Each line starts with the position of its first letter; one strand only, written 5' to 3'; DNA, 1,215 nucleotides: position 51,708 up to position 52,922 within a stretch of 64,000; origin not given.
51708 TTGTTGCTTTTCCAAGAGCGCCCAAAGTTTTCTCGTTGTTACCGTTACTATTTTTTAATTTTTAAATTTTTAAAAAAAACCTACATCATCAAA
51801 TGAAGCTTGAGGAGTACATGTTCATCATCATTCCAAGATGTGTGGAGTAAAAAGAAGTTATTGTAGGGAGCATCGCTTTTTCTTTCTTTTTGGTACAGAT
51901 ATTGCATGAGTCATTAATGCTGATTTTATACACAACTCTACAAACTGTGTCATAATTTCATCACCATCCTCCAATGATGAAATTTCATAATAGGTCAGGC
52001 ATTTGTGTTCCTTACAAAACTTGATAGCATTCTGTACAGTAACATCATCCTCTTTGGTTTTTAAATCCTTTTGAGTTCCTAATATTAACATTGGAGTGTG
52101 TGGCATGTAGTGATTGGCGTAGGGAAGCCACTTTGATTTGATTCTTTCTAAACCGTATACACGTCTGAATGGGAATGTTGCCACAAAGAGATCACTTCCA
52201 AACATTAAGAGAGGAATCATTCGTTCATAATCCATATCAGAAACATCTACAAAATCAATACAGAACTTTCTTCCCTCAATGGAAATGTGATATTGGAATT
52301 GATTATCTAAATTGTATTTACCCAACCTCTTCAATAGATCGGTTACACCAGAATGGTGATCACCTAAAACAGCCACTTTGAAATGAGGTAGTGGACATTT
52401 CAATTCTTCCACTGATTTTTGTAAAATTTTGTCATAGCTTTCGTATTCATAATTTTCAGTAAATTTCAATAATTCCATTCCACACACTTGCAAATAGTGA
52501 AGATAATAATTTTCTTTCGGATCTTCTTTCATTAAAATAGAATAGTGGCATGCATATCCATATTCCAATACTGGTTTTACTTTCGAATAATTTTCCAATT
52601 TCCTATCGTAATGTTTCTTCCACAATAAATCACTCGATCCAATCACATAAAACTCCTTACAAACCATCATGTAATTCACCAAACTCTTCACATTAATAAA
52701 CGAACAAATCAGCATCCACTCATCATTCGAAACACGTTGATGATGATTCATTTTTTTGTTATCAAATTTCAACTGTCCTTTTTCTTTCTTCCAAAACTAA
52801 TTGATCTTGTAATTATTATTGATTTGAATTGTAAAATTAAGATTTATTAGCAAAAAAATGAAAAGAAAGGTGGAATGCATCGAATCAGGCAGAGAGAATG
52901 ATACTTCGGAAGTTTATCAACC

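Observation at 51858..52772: Second F-box + GTPase fusion: a Rho-family pseudo-GTPase with a CAAX box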

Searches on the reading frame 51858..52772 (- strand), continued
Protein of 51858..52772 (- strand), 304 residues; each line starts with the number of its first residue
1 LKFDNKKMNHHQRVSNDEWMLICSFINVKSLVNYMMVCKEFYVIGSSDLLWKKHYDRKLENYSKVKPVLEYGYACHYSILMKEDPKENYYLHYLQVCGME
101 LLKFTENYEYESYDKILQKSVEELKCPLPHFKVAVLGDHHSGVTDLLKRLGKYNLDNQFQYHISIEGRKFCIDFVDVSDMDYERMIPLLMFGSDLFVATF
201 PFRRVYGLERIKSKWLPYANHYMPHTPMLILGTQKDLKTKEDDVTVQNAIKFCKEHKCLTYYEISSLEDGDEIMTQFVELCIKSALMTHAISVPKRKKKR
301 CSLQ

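Call 44: fold_search(model_id=the predicted structure, library=pdb)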
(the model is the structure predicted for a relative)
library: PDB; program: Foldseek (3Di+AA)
matches with E <= 10: 1944; with E <= 0.001: 1705
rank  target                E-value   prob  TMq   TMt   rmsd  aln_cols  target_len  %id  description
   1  3ref_A                2.2e-11  1.00  0.47  0.79   3.0       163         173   23  Crystal structure of EhRho1 bound to GDP and Magnesium (released 2011-09-28)
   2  1kmq                  2.2e-11  1.00  0.47  0.78   3.3       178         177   22  Crystal Structure of a Constitutively Activated RhoA Mutant (Q63L) (released 2003-05-06)
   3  6sge_A                2.3e-11  1.00  0.47  0.77   3.4       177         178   21  Crystal structure of Human RHOB-GTP in complex with nanobody B6 (released 2019-09-25)
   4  2gcn                  3.3e-11  1.00  0.48  0.78   3.1       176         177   22  Crystal structure of the human RhoC-GDP complex (released 2007-03-27)
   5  2ic5_A                3.4e-11  1.00  0.48  0.78   3.2       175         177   24  Crystal structure of human RAC3 grown in the presence of Gpp(NH)p. (released 2006-10-10)
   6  8fpx                  3.4e-11  1.00  0.48  0.78   2.7       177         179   21  Crystal structure of tumor related RhoA mutant A161P in complex with GDP (released 2024-06-05)
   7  7u2p_B                3.4e-11  1.00  0.48  0.77   2.8       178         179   23  Structure of TcdA GTD in complex with RhoA (released 2022-05-04)
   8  3vhl_B                4.1e-11  1.00  0.49  0.79   2.3       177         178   24  Crystal structure of the DHR-2 domain of DOCK8 in complex with Cdc42 (T17N mutant) (released 2012-06-20)
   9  9n4b                  4.1e-11  1.00  0.47  0.77   3.1       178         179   22  RhoA GTPase R70A bound to GTPgammaS (released 2026-02-11)
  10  2g0n_A                4.3e-11  1.00  0.48  0.77   3.2       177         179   24  The Crystal Structure of the Human RAC3 in complex with GDP and Chloride (released 2006-05-30)
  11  6bcb_F                4.6e-11  1.00  0.48  0.76   2.7       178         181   23  A Complex between PH Domain of p114RhoGEF and Activated RhoA Bound to a GTP Analog (released 2017-12-13)
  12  7xqv_A                4.9e-11  1.00  0.47  0.83   3.2       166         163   23  The complex of nanobody Rh57 binding to GTP-bound RhoA active form (released 2022-07-13)
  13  2c2h_B                5.5e-11  1.00  0.48  0.80   3.3       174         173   22  CRYSTAL STRUCTURE OF THE HUMAN RAC3 IN COMPLEX WITH GDP (released 2005-10-13)
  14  6v6v                  6.1e-11  1.00  0.48  0.77   2.5       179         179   23  Crystal structure of oncogenic RhoA mutant G14V complexed with GDP (released 2020-12-23)
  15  5fr2_A                6.1e-11  1.00  0.48  0.74   3.4       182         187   22  Farnesylated RhoA-GDP in complex with RhoGDI-alpha, lysine acetylated at K178 (released 2016-01-13)
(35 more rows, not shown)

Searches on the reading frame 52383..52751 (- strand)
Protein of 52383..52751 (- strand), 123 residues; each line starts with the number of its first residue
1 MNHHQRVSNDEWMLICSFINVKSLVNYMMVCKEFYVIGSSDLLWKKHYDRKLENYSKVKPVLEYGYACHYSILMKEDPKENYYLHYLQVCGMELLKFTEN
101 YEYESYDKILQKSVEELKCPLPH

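Call 47: search_solved_structures(query=A4, max_evalue=10, show_alignments=2)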
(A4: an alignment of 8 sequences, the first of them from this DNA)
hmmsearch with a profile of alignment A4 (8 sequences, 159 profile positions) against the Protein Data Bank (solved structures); distinct sequences matched with E-value up to 10: 13.
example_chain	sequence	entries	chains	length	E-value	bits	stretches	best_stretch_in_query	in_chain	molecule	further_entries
9kbd_C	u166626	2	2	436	8e-08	35.7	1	15-69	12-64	F-box only protein 3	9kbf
6m90_A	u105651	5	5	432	8.1e-06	29.2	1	24-62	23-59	F-box/WD repeat-containing protein 1A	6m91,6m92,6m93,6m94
1p22_A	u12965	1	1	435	8.2e-06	29.2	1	24-62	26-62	F-box/WD-repeat protein 1A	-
6ttu_T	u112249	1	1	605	9.9e-06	28.9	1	24-62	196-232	F-box/WD repeat-containing protein 1A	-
6wnx_A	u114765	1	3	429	0.00027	24.2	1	24-62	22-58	F-box/WD repeat-containing protein 11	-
12dl_NA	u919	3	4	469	0.0011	22.3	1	24-64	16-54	Expressed sequence C85627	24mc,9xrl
6vcd_B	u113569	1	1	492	0.004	20.5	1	24-64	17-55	F-box/LRR-repeat protein 5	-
12dl_OA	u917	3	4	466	0.0054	20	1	24-63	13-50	F-box and WD-40 domain protein 19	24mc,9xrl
9sfp_A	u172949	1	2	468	0.032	17.5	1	24-63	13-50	F-box and WD-40 domain protein 12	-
12dl_PA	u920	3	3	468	0.033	17.5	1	24-66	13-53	F-box and WD-40 domain protein 21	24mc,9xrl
9w2m_J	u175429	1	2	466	0.062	16.6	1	22-63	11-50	FBXW24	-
5ibk_B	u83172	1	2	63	0.43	13.8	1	23-56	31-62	F-box/WD repeat-containing protein 7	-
8fjg_A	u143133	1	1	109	1.1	12.5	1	64-153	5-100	H12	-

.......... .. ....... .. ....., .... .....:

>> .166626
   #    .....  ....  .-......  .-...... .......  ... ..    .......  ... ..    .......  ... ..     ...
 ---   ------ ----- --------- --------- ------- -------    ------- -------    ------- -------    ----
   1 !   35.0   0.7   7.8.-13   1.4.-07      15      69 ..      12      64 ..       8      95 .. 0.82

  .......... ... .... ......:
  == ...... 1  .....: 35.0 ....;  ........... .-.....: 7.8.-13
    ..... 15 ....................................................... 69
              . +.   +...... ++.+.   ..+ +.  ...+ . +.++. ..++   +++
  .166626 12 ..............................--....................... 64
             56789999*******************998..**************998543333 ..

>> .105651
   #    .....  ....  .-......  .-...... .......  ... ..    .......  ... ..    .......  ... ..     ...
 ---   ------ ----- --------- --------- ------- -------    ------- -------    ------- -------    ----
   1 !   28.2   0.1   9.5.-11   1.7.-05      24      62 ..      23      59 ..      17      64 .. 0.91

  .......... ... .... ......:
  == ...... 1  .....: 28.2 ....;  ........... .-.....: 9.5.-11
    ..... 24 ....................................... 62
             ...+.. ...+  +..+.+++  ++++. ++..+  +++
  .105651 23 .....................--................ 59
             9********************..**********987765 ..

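Call 53: predict_structure(alignment_id=A4)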
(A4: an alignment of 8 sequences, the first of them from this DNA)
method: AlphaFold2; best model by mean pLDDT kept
length: 123 residues; sequences in the alignment: 8
mean_pLDDT: 51.4   pTM: 0.38
mean pLDDT of the five models: 51.4, 49.5, 47.6, 45.4, 42.0
residues with pLDDT >= 90: 0; 70-90: 5; 50-70: 50; < 50: 68
segments of 3 or more residues with pLDDT < 50: 1-4, 22-38, 59-74, 91-108, 113-123
pLDDT, mean of each block of 10 residues (from residue 1): 52 58 45 46 69 59 43 53 61 44 45 47 35
secondary structure, 60 per line:
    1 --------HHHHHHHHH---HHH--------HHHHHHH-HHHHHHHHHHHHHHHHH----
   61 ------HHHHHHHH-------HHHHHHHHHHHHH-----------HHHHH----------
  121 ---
elements in order: H9-17 H32-38 H40-56 H67-74 H82-94 H106-110

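Call 63: find_homologous_proteins(query=A4, max_evalue=0.001)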
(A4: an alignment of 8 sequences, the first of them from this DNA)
Query A4 (8 sequences) (123 aa, profile of the alignment): 11 proteins with E <= 0.001 among 5672 candidates.
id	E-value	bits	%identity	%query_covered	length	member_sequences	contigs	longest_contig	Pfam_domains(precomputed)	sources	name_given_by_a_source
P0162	5.7e-61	223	36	35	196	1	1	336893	-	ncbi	ncbi:hypothetical protein ABK040_004009 [Willaertia magna]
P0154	8.5e-61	223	33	63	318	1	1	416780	PF08477.20,PF00071.29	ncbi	ncbi:hypothetical protein ABK040_003199 [Willaertia magna]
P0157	1.7e-55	205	33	42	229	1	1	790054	PF08477.20,PF00071.29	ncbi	ncbi:hypothetical protein ABK040_007637 [Willaertia magna]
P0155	3.7e-55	204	38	37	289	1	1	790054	PF08477.20,PF00071.29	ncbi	ncbi:hypothetical protein ABK040_007648 [Willaertia magna]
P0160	1.0e-50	190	35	40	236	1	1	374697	PF08477.20,PF00071.29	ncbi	ncbi:hypothetical protein ABK040_004687 [Willaertia magna]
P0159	2.0e-48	182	35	43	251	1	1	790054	PF00071.29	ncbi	ncbi:hypothetical protein ABK040_007636 [Willaertia magna]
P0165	2.7e-41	159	38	24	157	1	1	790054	-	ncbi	ncbi:hypothetical protein ABK040_007660 [Willaertia magna]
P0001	9.9e-33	131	100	100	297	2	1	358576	PF12937.13,PF00071.29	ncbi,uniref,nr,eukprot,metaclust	ncbi:rho family member [Naegleria gruberi]|uniref:Rho family member n=1 Tax=Naegleria gruberi TaxID=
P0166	9.9e-23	99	35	38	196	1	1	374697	PF00071.29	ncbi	ncbi:hypothetical protein ABK040_004730 [Willaertia magna]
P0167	4.6e-14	71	33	40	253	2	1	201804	-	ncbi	ncbi:hypothetical protein ABK040_011634 [Willaertia magna]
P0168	1.1e-6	47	23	73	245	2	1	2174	PF00646.39,PF24681.2,PF13415.13,PF08477.20,PF12937.13,PF00071.29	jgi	jgi:hypothetical protein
